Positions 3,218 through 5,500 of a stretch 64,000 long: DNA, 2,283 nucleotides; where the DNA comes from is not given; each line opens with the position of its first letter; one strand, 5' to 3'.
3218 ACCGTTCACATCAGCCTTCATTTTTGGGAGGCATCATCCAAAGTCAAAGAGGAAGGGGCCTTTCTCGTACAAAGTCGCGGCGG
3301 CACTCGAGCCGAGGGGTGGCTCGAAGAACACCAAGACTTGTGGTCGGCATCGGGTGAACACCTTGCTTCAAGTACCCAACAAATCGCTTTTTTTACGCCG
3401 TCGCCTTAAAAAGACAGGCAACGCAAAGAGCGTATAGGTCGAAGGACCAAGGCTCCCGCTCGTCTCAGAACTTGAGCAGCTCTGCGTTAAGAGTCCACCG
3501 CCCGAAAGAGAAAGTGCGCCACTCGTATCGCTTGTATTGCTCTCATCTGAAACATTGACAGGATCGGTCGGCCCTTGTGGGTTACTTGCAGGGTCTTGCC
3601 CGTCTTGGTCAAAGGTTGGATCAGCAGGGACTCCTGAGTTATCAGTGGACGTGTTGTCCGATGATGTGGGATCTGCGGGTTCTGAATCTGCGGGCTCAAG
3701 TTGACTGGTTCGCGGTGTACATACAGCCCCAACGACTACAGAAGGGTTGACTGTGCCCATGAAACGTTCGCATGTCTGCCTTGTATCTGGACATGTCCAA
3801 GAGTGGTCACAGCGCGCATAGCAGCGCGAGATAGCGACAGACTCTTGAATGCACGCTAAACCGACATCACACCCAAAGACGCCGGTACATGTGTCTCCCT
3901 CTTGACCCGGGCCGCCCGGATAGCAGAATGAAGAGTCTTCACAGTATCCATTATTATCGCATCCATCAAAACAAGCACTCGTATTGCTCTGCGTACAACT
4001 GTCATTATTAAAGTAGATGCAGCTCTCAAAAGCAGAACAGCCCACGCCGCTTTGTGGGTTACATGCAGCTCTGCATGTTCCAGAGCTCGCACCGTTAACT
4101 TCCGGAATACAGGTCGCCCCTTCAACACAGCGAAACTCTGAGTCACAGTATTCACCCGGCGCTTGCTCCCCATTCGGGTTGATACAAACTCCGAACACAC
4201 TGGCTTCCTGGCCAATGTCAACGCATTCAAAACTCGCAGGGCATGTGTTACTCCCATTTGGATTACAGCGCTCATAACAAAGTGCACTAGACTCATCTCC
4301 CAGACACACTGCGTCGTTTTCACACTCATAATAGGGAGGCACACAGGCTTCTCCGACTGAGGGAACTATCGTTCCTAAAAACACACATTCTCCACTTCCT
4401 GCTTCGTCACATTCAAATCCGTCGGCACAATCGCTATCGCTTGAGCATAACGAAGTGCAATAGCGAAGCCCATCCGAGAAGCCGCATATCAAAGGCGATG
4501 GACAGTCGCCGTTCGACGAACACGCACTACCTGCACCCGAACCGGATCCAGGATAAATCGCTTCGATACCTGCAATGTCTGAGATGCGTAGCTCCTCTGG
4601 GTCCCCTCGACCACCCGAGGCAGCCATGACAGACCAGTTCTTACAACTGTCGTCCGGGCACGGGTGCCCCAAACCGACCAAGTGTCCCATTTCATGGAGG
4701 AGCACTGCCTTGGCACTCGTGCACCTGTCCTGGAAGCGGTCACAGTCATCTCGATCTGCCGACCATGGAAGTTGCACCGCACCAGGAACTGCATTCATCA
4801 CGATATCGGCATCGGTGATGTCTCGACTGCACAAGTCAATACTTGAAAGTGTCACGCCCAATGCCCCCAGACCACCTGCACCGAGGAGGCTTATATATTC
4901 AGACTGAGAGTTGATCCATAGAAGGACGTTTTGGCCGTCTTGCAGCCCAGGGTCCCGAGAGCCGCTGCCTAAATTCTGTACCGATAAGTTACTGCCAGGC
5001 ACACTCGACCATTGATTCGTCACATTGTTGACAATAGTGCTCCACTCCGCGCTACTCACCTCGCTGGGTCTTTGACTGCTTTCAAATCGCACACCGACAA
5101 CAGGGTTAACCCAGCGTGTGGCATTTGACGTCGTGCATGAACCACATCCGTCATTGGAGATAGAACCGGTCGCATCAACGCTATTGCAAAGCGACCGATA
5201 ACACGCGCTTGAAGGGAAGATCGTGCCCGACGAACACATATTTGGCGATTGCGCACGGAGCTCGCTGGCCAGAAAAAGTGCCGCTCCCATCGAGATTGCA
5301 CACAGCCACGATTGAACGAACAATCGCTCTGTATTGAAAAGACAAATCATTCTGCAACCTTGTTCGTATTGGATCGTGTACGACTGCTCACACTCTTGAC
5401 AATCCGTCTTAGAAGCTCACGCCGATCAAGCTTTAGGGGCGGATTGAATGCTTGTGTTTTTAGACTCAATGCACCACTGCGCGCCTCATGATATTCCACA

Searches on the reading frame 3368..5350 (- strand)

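Call 33: search_protein_families(library=pfam, proteins=[window:3368-5350:-], max_evalue=0.01)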
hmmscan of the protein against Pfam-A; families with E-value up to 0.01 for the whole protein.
window:3368-5350:- (660 aa): 2 families
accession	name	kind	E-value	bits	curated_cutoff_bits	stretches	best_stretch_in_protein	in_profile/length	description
PF00413.30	Peptidase_M10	-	0.00012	22.4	24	1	208-266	103-158/159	Matrixin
PF13688.12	Reprolysin_5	-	0.0021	18.8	27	1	140-237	93-170/196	Metallo-peptidase family M12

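Call 34: search_protein_families(library=ncbifam, proteins=[window:3368-5350:-], max_evalue=1)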
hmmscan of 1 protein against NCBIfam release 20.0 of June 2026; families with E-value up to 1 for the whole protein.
window:3368-5350:- (660 aa): 1 family
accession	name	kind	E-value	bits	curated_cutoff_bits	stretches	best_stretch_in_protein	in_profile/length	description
NF033823.0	archmetzin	subfamily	0.0039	17.1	145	1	202-242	114-146/170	archaemetzincin family Zn-dependent metalloprotease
